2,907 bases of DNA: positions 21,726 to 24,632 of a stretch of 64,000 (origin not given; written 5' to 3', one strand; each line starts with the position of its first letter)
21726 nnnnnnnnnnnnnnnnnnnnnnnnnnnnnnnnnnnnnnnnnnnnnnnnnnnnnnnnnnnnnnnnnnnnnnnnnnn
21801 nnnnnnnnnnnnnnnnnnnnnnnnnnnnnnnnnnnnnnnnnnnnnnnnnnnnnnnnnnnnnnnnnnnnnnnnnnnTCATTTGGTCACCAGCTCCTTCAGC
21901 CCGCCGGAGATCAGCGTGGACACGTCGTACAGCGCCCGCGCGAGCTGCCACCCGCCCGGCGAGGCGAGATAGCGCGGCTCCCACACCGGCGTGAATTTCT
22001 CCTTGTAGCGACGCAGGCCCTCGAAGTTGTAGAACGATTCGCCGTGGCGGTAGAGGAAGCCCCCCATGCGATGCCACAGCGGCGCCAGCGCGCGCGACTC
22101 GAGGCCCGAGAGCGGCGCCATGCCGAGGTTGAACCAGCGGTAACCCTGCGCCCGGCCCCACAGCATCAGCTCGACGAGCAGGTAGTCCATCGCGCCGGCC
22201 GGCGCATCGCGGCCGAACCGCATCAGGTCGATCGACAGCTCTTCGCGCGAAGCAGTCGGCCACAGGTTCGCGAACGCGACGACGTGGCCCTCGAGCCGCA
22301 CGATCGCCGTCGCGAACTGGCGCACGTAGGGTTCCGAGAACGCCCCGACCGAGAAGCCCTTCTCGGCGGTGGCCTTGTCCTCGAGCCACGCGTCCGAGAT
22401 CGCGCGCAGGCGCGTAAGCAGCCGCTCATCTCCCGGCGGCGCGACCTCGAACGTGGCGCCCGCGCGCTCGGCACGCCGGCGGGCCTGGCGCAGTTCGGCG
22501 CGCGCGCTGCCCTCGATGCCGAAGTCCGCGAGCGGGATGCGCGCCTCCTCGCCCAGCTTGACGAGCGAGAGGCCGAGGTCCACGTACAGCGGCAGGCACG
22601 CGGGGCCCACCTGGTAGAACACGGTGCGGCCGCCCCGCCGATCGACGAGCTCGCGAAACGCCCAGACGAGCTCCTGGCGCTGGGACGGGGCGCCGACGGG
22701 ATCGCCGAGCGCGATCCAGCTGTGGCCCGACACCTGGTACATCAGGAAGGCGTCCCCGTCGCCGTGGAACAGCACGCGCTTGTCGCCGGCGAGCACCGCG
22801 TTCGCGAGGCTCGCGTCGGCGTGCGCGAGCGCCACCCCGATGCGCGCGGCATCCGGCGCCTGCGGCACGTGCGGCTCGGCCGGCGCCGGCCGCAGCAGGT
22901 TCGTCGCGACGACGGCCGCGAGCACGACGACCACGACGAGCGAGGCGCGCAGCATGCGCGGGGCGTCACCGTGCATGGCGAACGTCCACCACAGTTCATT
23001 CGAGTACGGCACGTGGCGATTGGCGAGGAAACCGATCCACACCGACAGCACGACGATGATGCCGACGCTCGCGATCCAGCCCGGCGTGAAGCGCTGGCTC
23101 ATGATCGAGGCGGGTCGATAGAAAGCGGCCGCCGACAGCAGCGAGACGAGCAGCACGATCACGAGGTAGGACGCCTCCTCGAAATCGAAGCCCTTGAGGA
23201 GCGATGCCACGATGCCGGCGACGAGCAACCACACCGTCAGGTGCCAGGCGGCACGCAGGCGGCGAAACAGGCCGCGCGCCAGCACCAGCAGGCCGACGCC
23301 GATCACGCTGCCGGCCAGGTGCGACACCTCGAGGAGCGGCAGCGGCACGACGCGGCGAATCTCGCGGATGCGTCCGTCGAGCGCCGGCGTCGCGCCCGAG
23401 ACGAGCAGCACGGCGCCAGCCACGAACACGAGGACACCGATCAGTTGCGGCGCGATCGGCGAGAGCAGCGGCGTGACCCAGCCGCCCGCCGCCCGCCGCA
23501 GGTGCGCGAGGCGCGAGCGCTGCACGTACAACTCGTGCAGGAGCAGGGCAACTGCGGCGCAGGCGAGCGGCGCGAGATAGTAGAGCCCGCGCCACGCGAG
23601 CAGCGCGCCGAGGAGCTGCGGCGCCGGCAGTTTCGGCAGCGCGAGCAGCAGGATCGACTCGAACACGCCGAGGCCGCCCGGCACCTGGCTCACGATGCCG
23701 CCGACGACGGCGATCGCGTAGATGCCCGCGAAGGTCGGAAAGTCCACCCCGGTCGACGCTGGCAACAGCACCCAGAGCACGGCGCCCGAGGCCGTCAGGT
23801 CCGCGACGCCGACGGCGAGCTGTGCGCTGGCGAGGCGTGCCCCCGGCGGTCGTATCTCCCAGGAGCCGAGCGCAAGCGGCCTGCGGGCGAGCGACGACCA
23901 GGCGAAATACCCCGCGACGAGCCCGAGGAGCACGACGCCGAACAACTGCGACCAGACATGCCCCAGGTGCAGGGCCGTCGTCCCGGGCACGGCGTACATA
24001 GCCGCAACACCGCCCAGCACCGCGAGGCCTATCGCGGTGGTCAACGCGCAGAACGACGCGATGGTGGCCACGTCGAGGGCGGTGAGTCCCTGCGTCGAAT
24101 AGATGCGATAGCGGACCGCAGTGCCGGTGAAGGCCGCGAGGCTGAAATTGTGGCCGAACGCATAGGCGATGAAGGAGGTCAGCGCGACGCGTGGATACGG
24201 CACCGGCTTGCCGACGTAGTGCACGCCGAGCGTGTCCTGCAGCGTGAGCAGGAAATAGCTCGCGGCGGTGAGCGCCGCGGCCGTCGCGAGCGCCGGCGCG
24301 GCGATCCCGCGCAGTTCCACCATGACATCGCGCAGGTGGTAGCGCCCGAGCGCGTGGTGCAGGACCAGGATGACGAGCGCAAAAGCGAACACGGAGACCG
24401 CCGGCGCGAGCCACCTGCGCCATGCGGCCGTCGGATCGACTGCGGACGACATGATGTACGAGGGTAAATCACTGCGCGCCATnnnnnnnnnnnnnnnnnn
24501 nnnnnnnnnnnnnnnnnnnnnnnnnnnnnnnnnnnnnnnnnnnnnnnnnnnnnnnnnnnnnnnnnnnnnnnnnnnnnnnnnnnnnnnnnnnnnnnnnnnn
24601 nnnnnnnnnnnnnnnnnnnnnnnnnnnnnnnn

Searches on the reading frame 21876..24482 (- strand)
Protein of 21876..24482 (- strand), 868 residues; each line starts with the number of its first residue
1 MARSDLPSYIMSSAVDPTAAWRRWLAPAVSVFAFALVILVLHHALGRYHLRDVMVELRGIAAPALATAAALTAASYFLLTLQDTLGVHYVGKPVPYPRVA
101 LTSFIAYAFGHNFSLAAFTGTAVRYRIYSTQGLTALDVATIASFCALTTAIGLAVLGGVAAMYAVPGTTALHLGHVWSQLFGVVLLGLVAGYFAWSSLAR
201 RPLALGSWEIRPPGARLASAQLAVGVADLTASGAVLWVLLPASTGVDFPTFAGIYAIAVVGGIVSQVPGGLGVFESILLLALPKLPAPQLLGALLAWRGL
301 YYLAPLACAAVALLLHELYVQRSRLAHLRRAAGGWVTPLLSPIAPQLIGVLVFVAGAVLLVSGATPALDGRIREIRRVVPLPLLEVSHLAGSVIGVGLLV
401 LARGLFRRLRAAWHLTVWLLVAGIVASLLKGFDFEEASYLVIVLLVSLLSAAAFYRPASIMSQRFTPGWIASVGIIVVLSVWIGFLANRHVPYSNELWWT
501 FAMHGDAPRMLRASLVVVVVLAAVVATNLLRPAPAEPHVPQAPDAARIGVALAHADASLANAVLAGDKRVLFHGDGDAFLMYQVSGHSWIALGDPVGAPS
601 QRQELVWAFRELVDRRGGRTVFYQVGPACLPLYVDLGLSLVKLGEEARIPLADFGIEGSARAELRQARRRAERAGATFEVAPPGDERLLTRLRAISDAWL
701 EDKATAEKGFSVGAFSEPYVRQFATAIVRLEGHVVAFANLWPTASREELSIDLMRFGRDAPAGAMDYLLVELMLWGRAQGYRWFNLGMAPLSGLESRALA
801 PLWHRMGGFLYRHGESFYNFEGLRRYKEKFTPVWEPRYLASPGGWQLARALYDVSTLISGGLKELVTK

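Call 3: search_protein_families(library=pfam, proteins=[window:21876-24482:-], max_evalue=0.01)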
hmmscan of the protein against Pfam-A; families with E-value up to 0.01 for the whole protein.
window:21876-24482:- (868 aa): 3 families
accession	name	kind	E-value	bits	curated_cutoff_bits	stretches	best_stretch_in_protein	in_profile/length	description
PF09924.15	LPG_synthase_C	-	2e-98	329.6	27.5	1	554-840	8-297/298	Phosphatidylglycerol lysyltransferase, C-terminal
PF03706.18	LPG_synthase_TM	-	2.2e-05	24.5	33.4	1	32-307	3-300/302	Lysylphosphatidylglycerol synthase TM region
PF13480.13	Acetyltransf_6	-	0.0043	17.7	22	0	659-731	2-80/143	Acetyltransferase (GNAT) domain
